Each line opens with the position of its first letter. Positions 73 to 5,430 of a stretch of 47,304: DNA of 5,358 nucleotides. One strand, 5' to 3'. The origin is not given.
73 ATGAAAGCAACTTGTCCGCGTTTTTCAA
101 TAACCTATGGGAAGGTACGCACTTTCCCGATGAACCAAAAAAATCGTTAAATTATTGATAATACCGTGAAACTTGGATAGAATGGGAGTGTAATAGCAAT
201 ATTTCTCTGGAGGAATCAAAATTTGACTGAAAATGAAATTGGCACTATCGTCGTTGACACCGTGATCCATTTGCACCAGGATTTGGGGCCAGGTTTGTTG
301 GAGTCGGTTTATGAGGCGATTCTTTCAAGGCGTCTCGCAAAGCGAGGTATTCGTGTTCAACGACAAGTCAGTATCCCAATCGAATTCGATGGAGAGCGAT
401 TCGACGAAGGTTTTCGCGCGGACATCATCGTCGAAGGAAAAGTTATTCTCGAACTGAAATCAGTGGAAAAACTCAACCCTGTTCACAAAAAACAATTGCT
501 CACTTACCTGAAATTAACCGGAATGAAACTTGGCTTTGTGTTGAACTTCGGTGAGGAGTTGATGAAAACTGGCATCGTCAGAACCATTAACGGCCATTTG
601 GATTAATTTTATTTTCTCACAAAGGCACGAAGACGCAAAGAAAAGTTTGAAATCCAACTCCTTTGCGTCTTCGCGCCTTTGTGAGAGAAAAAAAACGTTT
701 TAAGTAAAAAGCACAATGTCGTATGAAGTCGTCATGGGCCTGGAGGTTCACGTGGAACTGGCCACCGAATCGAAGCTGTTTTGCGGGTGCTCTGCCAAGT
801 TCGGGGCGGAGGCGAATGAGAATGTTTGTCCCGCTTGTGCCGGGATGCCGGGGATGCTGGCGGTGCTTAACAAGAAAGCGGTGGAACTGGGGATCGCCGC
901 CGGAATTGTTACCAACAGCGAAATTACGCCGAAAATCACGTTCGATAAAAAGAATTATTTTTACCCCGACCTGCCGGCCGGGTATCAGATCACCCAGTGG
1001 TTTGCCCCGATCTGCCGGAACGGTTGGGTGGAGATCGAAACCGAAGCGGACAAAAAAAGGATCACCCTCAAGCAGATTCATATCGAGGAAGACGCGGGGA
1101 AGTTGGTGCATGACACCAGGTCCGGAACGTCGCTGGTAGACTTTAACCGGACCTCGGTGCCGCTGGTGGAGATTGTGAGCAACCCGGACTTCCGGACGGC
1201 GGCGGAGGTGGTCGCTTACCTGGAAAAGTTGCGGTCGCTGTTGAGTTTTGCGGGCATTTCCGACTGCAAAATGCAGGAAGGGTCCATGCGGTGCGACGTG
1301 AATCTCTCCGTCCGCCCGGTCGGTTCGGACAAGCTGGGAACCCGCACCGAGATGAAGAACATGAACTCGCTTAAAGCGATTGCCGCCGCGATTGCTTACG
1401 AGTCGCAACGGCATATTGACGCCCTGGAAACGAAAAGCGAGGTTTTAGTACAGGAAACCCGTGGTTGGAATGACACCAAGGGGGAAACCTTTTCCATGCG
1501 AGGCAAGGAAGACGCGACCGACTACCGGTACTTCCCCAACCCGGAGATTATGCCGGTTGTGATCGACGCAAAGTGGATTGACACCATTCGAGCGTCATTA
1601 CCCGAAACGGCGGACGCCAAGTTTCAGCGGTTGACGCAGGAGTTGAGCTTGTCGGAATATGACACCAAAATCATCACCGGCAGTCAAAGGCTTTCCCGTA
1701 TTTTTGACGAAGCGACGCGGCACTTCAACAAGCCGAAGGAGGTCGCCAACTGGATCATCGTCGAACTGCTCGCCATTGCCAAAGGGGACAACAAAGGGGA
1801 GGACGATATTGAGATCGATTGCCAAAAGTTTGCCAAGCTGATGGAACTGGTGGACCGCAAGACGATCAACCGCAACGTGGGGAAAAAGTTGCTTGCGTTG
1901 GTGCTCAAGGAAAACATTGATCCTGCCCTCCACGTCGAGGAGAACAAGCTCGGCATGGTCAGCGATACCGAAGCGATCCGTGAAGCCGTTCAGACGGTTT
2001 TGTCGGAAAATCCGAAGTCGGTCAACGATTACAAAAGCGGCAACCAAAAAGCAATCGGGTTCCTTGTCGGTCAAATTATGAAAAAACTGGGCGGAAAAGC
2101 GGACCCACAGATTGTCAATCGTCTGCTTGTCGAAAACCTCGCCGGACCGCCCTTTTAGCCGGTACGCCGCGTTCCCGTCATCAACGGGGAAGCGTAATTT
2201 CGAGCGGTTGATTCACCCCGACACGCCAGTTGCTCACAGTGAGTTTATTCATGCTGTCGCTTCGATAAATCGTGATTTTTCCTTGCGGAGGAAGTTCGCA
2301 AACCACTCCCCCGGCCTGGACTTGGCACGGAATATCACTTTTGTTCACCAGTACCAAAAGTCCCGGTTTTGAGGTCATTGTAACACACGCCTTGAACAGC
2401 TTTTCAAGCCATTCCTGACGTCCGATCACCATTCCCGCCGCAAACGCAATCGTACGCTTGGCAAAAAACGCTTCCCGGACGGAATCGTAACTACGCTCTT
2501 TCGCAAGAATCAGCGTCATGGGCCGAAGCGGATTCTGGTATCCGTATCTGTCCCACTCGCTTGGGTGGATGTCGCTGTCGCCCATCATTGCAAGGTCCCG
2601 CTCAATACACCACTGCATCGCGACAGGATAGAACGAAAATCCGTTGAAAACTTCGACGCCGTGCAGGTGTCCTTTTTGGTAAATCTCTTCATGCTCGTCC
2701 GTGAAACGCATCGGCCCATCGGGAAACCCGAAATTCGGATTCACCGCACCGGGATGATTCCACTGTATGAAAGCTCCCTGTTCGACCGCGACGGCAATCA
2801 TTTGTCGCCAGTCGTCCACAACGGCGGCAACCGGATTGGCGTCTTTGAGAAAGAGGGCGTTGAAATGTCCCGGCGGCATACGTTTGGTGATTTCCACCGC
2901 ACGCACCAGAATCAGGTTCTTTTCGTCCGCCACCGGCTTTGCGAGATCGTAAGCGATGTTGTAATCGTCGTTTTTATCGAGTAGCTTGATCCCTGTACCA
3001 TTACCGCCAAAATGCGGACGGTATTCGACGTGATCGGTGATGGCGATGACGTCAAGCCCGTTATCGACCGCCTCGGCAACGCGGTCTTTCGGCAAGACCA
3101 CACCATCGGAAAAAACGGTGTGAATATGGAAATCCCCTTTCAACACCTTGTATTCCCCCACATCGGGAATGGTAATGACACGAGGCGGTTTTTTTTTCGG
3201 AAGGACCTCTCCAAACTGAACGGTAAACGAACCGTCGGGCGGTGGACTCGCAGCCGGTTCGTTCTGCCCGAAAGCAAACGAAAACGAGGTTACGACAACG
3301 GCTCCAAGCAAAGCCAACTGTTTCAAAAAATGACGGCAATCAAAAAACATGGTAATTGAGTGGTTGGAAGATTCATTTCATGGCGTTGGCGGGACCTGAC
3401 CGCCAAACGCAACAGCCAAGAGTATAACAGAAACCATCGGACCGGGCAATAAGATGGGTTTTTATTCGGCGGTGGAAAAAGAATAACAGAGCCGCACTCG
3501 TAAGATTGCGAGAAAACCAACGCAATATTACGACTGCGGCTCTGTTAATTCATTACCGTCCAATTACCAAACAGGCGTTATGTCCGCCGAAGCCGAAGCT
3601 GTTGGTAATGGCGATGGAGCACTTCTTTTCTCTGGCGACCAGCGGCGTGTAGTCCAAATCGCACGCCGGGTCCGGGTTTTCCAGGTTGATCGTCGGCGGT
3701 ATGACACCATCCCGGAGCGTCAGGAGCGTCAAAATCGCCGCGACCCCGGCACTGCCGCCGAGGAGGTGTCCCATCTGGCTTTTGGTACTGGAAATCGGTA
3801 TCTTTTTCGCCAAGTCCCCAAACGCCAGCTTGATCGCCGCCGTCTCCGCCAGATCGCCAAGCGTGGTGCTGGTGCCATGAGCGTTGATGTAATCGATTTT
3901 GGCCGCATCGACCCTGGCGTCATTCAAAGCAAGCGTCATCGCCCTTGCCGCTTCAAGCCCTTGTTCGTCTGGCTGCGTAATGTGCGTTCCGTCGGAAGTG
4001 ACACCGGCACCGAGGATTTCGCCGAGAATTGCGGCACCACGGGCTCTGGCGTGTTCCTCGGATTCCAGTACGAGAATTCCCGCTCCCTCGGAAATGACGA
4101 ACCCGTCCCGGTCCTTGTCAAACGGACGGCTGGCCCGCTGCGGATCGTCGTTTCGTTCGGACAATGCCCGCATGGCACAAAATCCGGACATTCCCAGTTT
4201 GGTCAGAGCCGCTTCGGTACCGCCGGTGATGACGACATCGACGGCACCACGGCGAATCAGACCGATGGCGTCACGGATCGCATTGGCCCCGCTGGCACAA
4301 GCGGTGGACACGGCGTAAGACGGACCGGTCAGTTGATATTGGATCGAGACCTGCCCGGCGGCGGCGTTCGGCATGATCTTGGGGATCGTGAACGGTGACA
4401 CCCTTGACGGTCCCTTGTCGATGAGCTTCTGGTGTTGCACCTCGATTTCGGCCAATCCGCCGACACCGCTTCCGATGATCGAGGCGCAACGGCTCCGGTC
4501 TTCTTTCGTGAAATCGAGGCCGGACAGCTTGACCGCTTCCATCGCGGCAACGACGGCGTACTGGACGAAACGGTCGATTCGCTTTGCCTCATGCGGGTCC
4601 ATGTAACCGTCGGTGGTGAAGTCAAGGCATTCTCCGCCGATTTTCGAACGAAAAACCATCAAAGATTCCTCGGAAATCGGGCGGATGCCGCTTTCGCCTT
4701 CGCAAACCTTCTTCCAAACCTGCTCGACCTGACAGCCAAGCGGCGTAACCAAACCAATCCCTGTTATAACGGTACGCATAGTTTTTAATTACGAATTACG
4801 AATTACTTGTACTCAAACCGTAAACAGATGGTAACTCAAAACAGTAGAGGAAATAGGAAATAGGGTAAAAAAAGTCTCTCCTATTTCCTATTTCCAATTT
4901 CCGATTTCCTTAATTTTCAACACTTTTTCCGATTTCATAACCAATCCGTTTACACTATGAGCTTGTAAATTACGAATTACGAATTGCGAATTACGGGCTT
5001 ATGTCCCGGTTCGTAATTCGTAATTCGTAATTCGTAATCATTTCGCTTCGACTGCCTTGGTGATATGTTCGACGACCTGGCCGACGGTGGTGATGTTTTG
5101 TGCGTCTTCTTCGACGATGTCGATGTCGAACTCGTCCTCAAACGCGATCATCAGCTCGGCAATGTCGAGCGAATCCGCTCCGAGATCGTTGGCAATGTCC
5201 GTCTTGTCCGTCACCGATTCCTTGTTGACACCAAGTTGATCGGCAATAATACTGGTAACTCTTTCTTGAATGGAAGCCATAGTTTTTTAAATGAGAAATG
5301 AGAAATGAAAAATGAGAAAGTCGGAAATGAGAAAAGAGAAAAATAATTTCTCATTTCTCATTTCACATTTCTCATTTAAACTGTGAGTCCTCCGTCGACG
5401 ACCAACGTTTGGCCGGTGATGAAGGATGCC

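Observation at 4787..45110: Family of intergenic hairpins built from tandem heptanucleotide repeats (8 unit types, at least 14 loci)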

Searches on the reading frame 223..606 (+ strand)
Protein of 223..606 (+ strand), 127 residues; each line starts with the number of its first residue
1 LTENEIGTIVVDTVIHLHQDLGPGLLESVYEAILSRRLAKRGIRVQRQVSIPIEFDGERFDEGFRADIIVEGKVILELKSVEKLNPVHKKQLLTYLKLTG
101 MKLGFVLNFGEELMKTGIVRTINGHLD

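Call 41: search_protein_families(library=pfam, proteins=[window:223-606:+], max_evalue=0.01)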
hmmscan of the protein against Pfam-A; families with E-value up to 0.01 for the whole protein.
window:223-606:+ (127 aa): 1 family
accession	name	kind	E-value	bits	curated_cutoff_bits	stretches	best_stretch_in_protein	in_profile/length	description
PF13366.12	PDDEXK_3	-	3.6e-39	134.2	22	1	5-120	2-116/117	PD-(D/E)XK nuclease superfamily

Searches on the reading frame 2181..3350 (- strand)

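Call 42: search_protein_families(library=pfam, proteins=[window:2181-3350:-], max_evalue=0.01)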
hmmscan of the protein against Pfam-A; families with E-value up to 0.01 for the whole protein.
window:2181-3350:- (389 aa): 1 family
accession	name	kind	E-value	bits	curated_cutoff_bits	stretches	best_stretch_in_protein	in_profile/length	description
PF02811.25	PHP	-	7.3e-07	30.1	26.4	1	73-121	1-41/164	PHP domain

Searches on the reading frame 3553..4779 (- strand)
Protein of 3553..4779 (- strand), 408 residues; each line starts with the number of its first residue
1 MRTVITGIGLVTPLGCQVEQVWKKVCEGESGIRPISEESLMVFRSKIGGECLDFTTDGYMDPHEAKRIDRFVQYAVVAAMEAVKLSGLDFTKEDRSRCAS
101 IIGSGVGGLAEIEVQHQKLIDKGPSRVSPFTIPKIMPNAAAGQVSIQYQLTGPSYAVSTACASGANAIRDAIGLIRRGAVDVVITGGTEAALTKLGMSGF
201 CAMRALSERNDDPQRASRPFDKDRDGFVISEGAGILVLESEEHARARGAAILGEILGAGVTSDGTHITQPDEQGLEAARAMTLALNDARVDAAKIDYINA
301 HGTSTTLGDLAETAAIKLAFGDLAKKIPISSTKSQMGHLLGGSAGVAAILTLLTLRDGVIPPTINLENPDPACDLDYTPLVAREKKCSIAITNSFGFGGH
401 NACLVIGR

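Call 7: search_protein_families(library=pfam, proteins=[window:3553-4779:-])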
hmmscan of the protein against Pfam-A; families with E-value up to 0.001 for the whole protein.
window:3553-4779:- (408 aa): 3 families
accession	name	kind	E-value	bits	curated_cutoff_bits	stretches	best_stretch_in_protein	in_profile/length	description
PF00109.32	ketoacyl-synt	-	5.2e-54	184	20.8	1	4-244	5-252/252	Beta-ketoacyl synthase, N-terminal domain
PF02801.28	Ketoacyl-synt_C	-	2e-36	125.1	20.8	1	252-367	1-119/119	Beta-ketoacyl synthase, C-terminal domain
PF00108.29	Thiolase_N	-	1.5e-06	28.2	26.4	1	138-190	64-114/260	Thiolase, N-terminal domain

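Call 9: find_encoding_contigs(protein=window:3553-4779:-, flank=10000, max_places=10)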
Protein window:3553-4779:- (408 aa): 2 contigs read that carry it; 1 place shown.
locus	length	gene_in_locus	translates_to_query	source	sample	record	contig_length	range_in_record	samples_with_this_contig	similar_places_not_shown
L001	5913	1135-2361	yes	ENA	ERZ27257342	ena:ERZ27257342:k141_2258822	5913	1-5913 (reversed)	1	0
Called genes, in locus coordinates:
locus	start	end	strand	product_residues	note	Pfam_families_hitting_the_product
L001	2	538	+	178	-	?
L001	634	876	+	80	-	PF00550:PP-binding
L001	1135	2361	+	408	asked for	PF00109:ketoacyl-synt, PF00108:Thiolase_N (weak), PF02801:Ketoacyl-synt_C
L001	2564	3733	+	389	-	PF02811:PHP (weak)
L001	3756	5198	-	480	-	PF02934:GatB_N, PF02637:GatB_Yqey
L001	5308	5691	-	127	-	PF13366:PDDEXK_3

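Call 15: find_related_loci(query=window:3553-4779:-, collection=genome_contigs, flank=10000)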
Query window:3553-4779:- (408 aa) in genome_contigs; peptide patterns used: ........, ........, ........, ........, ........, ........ (x = any residue, [..] = any of these).
600 stretches matched a pattern (row limit reached: there are more); 599 encode a relative of the query (tblastn E <= 1e-3); the best 80 are kept; 80 distinct loci.
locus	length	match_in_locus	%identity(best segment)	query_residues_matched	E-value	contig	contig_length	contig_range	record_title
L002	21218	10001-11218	63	2-407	8e-176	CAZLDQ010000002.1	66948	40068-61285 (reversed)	MAG TPA_asm: uncultured Planctomycetaceae bacterium isolate SRP167436_co1_175 genome assembly, contig: NODE_442_length_6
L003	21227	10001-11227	57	2-408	4e-153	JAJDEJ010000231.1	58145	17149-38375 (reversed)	MAG: Planctomycetaceae bacterium isolate OFTM354 OFTM354_230, whole genome shotgun sequence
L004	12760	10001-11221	57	2-407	4e-148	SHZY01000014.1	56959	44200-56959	MAG: Gemmataceae bacterium isolate Baikal-deep-G160 BACOMB-C2089, whole genome shotgun sequence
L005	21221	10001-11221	62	2-408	8e-170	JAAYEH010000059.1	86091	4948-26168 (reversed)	MAG: Rhodopirellula sp. isolate AS06rmzACSIP_8 74219_AS06, whole genome shotgun sequence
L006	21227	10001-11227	57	2-408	2e-146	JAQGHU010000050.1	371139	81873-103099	MAG: Schlesneria sp. isolate RYN_441 scaffold_2391619, whole genome shotgun sequence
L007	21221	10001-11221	56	2-408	8e-146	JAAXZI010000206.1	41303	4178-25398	MAG: Phycisphaerae bacterium isolate AS01afH2WH_3 31270_AS01, whole genome shotgun sequence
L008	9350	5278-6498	55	2-407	1e-144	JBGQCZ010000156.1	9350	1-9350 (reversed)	MAG: Gemmataceae bacterium isolate OBJ2_061818_110_28 k141_3019245_length_9350_cov_7.0000, whole genome shotgun sequence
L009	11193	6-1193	58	14-407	4e-144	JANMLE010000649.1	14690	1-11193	MAG: Planctomycetota bacterium isolate OTE_64_concoct_144 OTE_64_k141_773509, whole genome shotgun sequence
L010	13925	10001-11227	55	2-408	3e-142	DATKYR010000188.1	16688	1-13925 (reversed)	MAG TPA_asm: Sedimentisphaerales bacterium isolate SMAG_U14224 k141_4822854, whole genome shotgun sequence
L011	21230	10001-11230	56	2-408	3e-142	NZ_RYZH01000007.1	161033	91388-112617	Tautonia sociabilis strain GM2012 NODE_7_length_161033_cov_5.59677_ID_1185, whole genome shotgun sequence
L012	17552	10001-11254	54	2-407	1e-140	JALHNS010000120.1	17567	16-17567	MAG: Gemmata sp. isolate Bin_69_sub c_000000012852, whole genome shotgun sequence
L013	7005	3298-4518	53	2-408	3e-140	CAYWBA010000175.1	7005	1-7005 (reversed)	MAG TPA_asm: uncultured Planctomycetota bacterium isolate binchicken_co89_671 genome assembly, contig: NODE_22798_length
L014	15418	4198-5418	52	2-408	6e-139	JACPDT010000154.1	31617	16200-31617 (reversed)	MAG: Armatimonadetes bacterium isolate NC_groundwater_316_Ag_B-0.1um_55_8 GD18-4_B1_scaffold_537021, whole genome shotgu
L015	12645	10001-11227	56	2-408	5e-138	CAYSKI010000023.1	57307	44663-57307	MAG TPA_asm: uncultured Pirellulales bacterium isolate binchicken_co89_445 genome assembly, contig: NODE_635_length_5730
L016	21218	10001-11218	53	2-407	1e-137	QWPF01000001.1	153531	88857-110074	MAG: Planctomycetota bacterium isolate ZE-17MAR17-plancto121 Z170317-2m121-c1, whole genome shotgun sequence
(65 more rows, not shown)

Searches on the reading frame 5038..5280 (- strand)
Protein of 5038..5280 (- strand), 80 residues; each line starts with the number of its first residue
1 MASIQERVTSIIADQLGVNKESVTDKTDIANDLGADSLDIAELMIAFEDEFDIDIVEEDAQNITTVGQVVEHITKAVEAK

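Call 7: search_protein_families(library=pfam, proteins=[window:5038-5280:-])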
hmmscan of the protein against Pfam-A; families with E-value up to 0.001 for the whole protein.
window:5038-5280:- (80 aa): 3 families
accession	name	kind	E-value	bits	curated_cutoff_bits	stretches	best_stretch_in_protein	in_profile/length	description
PF00550.31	PP-binding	-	8e-14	52.1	20.8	1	6-73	1-67/67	Phosphopantetheine attachment site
PF07377.18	DUF1493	-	0.00027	22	21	1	2-57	2-63/108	Protein of unknown function (DUF1493)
PF23297.2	ACP_SdgA_C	-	0.00064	20.2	27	1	3-79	10-85/95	Highly reducing polyketide synthase sdgA, C-terminal ACP domain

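Call 93: find_encoding_contigs(protein=window:5038-5280:-, flank=1500, max_places=10)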
Protein window:5038-5280:- (80 aa): 4 contigs read that carry it; 4 places shown.
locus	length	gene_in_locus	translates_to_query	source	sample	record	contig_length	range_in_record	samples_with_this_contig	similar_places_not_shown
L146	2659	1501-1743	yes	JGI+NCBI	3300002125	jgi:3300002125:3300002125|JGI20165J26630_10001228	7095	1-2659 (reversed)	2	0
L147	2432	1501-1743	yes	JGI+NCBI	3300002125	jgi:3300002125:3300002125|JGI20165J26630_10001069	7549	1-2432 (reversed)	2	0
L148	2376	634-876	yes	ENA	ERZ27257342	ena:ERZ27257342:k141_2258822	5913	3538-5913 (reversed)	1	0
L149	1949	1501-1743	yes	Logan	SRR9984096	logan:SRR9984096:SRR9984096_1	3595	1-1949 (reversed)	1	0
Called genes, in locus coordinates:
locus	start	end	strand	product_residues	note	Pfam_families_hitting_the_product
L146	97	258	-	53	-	-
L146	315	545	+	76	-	PF10387:DUF2442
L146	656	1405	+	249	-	PF00106:adh_short, PF08659:KR, PF13561:adh_short_C2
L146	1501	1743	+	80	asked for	PF00550:PP-binding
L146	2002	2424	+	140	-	PF00109:ketoacyl-synt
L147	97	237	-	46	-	-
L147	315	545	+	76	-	PF10387:DUF2442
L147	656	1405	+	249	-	PF00106:adh_short, PF08659:KR, PF13561:adh_short_C2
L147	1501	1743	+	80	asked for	PF00550:PP-binding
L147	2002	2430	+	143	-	?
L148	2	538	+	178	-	?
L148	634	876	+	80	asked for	PF00550:PP-binding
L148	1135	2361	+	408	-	PF00109:ketoacyl-synt, PF00108:Thiolase_N (weak), PF02801:Ketoacyl-synt_C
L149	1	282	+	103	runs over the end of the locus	PF05016:ParE_toxin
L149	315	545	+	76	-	PF10387:DUF2442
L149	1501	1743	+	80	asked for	PF00550:PP-binding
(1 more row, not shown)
